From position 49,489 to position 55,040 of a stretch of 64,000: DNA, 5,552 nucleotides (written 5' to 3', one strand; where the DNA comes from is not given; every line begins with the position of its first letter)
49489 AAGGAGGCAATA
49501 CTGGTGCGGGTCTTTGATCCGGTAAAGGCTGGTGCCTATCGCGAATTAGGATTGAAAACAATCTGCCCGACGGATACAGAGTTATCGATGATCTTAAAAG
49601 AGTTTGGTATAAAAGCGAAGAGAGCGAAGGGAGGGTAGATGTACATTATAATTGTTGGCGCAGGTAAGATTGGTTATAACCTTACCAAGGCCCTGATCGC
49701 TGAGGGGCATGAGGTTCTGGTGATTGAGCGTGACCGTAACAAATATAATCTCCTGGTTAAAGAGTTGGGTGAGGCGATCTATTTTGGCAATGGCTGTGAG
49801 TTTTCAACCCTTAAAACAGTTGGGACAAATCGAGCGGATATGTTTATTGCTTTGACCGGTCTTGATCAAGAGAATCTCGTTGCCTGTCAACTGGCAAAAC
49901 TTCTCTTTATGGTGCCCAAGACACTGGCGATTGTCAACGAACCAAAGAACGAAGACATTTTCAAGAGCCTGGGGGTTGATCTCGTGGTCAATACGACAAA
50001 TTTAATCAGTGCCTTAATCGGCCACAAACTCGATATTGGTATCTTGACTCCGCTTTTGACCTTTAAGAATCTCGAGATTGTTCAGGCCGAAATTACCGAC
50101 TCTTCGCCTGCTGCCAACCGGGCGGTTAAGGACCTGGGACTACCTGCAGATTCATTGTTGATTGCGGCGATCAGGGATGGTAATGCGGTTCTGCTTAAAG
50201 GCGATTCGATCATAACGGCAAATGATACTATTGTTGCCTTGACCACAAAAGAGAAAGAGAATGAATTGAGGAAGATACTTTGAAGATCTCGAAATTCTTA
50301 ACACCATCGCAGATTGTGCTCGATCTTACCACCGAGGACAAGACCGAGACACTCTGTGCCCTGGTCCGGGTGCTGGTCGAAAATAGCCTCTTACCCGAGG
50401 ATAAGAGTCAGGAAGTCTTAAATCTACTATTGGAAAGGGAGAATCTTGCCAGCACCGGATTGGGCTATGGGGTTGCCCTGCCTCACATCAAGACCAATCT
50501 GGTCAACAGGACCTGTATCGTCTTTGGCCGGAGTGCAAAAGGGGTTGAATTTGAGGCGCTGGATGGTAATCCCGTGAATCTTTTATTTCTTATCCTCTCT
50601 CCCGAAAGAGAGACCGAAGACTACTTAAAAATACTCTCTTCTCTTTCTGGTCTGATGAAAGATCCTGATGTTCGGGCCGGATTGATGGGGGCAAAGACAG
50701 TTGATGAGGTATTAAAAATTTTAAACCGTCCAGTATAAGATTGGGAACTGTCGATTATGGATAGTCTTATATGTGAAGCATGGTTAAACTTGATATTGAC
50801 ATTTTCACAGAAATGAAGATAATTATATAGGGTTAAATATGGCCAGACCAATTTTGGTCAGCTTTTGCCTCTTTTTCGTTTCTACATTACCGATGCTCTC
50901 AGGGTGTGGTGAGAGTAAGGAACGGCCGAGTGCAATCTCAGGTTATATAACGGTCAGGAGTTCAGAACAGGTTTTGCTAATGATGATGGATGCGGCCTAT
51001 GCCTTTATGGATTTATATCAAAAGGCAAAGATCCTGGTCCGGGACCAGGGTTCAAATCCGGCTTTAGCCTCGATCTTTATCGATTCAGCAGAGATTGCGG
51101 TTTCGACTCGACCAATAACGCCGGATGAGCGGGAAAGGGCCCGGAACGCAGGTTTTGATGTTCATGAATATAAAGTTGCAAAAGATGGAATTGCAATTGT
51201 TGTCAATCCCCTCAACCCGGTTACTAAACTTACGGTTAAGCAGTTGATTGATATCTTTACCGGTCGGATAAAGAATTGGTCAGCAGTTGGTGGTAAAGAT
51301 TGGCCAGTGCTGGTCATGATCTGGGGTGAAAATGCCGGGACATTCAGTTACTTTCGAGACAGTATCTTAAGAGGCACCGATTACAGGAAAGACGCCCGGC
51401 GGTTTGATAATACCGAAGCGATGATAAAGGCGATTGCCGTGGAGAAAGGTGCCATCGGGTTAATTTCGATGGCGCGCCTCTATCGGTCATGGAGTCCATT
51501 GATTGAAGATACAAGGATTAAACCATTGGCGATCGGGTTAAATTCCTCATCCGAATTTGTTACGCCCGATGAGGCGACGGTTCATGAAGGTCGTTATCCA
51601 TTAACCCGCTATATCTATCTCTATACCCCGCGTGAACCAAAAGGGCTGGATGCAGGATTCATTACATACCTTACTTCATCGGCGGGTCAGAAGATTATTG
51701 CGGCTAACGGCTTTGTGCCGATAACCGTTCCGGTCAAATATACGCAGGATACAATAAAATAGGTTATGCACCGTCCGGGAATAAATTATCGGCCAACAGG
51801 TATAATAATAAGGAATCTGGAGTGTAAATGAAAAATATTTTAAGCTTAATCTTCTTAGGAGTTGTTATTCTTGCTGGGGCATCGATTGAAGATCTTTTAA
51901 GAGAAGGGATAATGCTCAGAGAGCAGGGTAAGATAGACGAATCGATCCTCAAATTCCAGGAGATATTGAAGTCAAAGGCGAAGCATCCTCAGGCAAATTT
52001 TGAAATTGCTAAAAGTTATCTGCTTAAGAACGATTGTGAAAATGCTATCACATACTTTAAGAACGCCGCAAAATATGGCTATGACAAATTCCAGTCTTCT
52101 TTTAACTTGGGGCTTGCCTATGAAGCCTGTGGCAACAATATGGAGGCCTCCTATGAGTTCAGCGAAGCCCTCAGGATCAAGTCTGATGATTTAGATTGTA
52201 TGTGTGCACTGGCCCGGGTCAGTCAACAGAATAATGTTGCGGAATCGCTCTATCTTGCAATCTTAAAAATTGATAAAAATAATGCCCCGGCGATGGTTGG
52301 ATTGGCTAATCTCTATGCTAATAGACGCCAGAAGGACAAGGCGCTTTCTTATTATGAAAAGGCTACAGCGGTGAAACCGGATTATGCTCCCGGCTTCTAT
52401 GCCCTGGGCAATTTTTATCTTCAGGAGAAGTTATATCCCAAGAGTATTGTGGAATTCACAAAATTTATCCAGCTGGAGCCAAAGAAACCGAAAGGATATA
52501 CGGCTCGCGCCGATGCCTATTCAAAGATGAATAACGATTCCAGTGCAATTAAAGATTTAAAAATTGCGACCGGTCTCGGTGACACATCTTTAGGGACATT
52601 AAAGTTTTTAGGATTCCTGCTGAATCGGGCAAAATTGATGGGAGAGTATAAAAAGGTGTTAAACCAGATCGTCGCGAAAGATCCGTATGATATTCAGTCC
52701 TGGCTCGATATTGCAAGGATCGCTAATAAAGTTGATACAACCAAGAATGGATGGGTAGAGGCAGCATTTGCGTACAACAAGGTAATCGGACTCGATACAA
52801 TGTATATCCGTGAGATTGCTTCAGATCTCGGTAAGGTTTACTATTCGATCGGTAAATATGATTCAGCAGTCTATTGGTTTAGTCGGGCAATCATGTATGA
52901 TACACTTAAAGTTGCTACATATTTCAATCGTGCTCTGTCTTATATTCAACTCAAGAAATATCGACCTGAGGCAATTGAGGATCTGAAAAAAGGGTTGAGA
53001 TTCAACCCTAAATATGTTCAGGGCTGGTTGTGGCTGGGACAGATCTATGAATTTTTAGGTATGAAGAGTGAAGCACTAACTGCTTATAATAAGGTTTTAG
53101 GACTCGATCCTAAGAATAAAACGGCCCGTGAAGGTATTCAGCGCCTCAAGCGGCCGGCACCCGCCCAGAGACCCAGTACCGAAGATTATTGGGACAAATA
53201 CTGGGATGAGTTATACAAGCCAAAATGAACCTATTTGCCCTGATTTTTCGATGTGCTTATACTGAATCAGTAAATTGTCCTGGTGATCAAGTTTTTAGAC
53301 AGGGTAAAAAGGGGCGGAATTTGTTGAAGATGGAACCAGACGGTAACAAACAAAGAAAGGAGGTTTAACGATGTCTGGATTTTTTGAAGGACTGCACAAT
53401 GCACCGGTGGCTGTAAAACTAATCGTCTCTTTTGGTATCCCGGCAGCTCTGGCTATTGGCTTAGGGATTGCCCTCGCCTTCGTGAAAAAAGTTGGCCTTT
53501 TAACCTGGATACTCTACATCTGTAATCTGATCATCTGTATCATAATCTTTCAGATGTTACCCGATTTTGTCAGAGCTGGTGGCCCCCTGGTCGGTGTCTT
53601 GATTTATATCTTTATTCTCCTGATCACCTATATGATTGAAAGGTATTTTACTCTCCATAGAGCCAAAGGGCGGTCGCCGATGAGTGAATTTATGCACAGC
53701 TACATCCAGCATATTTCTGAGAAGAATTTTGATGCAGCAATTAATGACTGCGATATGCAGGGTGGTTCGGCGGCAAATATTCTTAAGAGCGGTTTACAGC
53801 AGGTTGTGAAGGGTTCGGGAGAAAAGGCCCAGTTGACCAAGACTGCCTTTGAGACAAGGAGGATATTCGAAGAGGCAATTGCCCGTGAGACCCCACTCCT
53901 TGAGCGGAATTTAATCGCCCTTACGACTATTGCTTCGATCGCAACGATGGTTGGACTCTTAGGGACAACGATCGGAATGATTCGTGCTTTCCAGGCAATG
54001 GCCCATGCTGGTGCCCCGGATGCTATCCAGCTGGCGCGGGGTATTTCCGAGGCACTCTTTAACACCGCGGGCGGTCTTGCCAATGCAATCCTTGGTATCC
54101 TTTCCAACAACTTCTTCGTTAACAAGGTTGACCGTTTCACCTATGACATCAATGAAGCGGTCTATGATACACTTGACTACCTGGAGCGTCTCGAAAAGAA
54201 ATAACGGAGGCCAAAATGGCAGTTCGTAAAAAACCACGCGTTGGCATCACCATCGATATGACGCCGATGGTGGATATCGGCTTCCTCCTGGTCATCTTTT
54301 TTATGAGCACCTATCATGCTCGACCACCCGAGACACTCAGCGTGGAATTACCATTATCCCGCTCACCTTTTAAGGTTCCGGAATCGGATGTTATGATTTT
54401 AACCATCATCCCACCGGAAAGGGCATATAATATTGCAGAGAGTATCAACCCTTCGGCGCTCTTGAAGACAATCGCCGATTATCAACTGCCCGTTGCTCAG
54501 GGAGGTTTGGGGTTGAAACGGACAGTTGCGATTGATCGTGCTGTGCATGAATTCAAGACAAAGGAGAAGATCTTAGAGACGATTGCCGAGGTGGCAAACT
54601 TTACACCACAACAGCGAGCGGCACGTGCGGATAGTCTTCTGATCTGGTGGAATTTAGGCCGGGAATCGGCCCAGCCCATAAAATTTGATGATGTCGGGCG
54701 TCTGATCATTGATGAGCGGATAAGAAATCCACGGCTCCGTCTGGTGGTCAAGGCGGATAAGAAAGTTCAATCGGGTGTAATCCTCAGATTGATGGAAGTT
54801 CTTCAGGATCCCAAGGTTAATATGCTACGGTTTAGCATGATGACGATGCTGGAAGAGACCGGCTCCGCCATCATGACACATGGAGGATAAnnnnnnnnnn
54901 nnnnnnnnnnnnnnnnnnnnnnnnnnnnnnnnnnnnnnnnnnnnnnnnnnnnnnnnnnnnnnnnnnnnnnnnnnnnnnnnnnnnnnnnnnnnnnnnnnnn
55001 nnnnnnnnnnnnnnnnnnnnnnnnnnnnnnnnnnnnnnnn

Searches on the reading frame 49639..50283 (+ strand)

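Call 23: search_protein_families(library=ncbifam, proteins=[window:49639-50283:+], max_evalue=0.00001)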
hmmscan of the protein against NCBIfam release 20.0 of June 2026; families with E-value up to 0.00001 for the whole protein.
window:49639-50283:+ (214 aa): 18 families
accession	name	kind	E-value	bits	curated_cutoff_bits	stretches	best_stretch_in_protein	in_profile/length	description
NF007039.0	PRK09496.3-2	equivalog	2.4e-38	132.1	293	1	1-213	1-219/446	Trk system potassium transporter TrkA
NF007031.0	PRK09496.1-2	equivalog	1.1e-31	110.5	289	2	1-97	1-97/458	Trk system potassium transporter TrkA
NF007041.0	PRK09496.3-4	equivalog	1.3e-30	106.5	386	1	3-213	230-442/450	Trk system potassium transporter TrkA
NF007033.0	PRK09496.1-5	equivalog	1.5e-28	100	338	2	1-127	1-130/449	Trk system potassium transporter TrkA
NF007038.0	PRK09496.2-6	equivalog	1.3e-27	96.6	374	2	1-130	1-134/445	Trk system potassium transporter TrkA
NF007034.0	PRK09496.2-1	subfamily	3.2e-27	95.5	344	1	1-207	1-211/445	Trk system potassium transporter TrkA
NF007032.0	PRK09496.1-4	equivalog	4.2e-26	91.9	309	1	1-206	1-216/457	Trk system potassium transporter TrkA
NF007043.0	PRK09496.3-6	equivalog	2.5e-21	76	384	1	3-209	234-439/445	Trk system potassium transporter TrkA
NF007030.0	PRK09496.1-1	equivalog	4.2e-21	75.1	371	1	1-103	1-103/458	Trk system potassium transporter TrkA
NF007036.0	PRK09496.2-3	subfamily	2.5e-20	72.7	407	1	1-213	1-222/448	Trk system potassium transporter TrkA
NF007035.0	PRK09496.2-2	equivalog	8.2e-20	71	521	1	1-205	1-211/455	Trk system potassium transporter TrkA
NF007037.0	PRK09496.2-4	equivalog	9.1e-20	70.9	445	1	1-87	1-87/454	Trk system potassium transporter TrkA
NF007042.0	PRK09496.3-5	equivalog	5.9e-18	64.8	467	1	1-87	1-87/466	Trk system potassium transporter TrkA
NF007040.0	PRK09496.3-3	equivalog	1.2e-13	50.5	455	1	3-212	6-224/462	Trk system potassium transporter TrkA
NF007828.0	PRK10537.1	equivalog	1.9e-09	37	425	1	3-131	253-378/403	voltage-gated potassium channel protein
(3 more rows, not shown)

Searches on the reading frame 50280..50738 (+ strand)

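Call 23: search_protein_families(library=ncbifam, proteins=[window:50280-50738:+], max_evalue=0.00001)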
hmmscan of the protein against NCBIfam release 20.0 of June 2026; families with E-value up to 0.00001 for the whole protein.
window:50280-50738:+ (152 aa): 7 families
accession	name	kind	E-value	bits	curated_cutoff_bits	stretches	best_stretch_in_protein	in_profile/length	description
TIGR00848.1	fruA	subfamily_domain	1.5e-27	96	103.5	1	7-134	2-128/129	fructose PTS transporter subunit IIA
TIGR01419.1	nitro_reg_IIA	equivalog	2.7e-25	88.9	138.7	1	3-149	2-144/145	PTS IIA-like nitrogen regulatory protein PtsN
NF007389.0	PRK09913.1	equivalog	5.6e-25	88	151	1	7-150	4-144/148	PTS fructose transporter subunit IIA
NF007293.0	PRK09765.1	equivalog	6.4e-16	58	763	1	1-149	2-150/639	PTS 2-O-a-mannosyl-D-glycerate transporter subunit IIABC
NF008145.0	PRK10896.1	equivalog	2.4e-15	56.6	221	1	43-148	47-153/161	PTS IIA-like nitrogen regulatory protein PtsN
NF011663.0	PRK15083.1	subfamily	2e-11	42.7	589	1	7-149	497-635/639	PTS mannitol transporter subunit IICBA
NF008319.0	PRK11109.1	equivalog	3e-09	36.7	302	1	7-149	4-140/376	fused PTS fructose transporter subunit IIA/HPr protein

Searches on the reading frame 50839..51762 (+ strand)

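Call 23: search_protein_families(library=ncbifam, proteins=[window:50839-51762:+], max_evalue=0.00001)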
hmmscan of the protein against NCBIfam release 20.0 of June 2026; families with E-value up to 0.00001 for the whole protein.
window:50839-51762:+ (307 aa): 1 family
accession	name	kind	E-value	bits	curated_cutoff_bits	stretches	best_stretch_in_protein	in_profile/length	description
TIGR02136.1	ptsS_2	subfamily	2.6e-48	164.7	206.6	1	32-295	37-295/295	phosphate ABC transporter substrate-binding protein PstS family protein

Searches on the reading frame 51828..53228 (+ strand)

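Call 23: search_protein_families(library=ncbifam, proteins=[window:51828-53228:+], max_evalue=0.00001)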
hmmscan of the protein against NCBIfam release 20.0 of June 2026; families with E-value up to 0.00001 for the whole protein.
window:51828-53228:+ (466 aa): 23 families
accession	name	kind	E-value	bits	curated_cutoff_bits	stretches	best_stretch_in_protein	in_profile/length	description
NF040959.1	MamA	equivalog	8.3e-32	110.3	200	3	328-430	71-172/204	magnetosome protein MamA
TIGR02917.1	PEP_TPR_lipo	equivalog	3.8e-30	104.5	312.2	2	64-378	475-786/899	XrtA/PEP-CTERM system TPR-repeat protein PrsT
TIGR02521.1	type_IV_pilW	equivalog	3.4e-21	75.9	154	1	362-433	31-101/234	type IV pilus biogenesis/stability protein PilW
TIGR02552.1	LcrH_SycD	equivalog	1.7e-17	63.4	104.8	0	191-249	56-114/136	SycD/LcrH family type III secretion system chaperone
NF033920.0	C39_PA2778_fam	equivalog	1.4e-14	54.1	150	0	167-248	170-251/255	PA2778 family cysteine peptidase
NF033762.1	social_mot_Tgl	equivalog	7.3e-14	51.7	225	1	311-439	84-214/252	social motility TPR repeat lipoprotein Tgl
NF053607.1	CHU_0125_OmpA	equivalog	1.9e-13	49.8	620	1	2-122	2-121/639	CHU_0125 family OmpA-like outer membrane integrity protein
NF047558.1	TPR_END_plus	domain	2.5e-11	43.4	32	0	158-186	4-32/56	TPR end-of-group domain-containing protein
NF047507.1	TPR_BatC_Lepto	exception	2.9e-11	43.3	175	0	403-450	102-149/214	TPR repeat-containing protein BatC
NF033758.1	gliding_GltE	equivalog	1.9e-10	40.3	225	1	93-209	227-346/411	adventurous gliding motility TPR repeat lipoprotein GltE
NF040561.1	PrimPol_Msp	equivalog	2.3e-08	33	200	0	146-239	18-103/515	CRISPR-associated primase-polymerase type A1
NF008756.0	PRK11788.1-4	equivalog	2.7e-08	33.3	474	0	132-241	48-161/389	lipopolysaccharide assembly protein LapB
NF052312.1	T9SS_PorW_SprE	equivalog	7.3e-08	31.5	250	0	43-224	170-365/716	type IX secretion system periplasmic lipoprotein PorW/SprE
NF047371.1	FlcA_CTERM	equivalog_domain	8.2e-08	31.2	300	0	59-147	443-535/646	periplasmic flagellar collar protein FlcA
NF008520.0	PRK11447.1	equivalog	9e-08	30.4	858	0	26-179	275-444/1157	cellulose synthase complex outer membrane protein BcsC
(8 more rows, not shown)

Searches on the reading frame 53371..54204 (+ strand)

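Call 23: search_protein_families(library=ncbifam, proteins=[window:53371-54204:+], max_evalue=0.00001)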
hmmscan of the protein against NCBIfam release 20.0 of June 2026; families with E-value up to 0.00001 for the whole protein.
window:53371-54204:+ (277 aa): 5 families
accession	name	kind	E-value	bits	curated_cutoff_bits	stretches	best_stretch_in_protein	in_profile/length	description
TIGR02796.1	tolQ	equivalog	8.5e-25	87.8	221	1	76-268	19-211/216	protein TolQ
TIGR02797.1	exbB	equivalog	3.1e-13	50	206.2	1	116-260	54-198/211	tonB-system energizer ExbB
NF008066.0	PRK10801.1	equivalog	5.8e-12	45.6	403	1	130-262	76-208/230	Tol-Pal system protein TolQ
TIGR02805.1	exbB2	equivalog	3.7e-11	43.3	135.35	1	177-254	51-128/138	TonB-system energizer ExbB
NF007722.0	PRK10414.1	equivalog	4.8e-10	39.4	402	1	178-258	127-207/244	tol-pal system-associated acyl-CoA thioesterase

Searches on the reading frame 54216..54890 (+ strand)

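Call 26: search_protein_families(library=pfam, proteins=[window:54216-54890:+], max_evalue=0.00001)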
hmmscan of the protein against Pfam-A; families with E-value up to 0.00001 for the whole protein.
window:54216-54890:+ (224 aa): 1 family
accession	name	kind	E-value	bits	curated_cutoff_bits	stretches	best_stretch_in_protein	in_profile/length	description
PF02472.21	ExbD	-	1.1e-13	51.8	25.4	1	12-205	7-122/128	Biopolymer transport protein ExbD/TolR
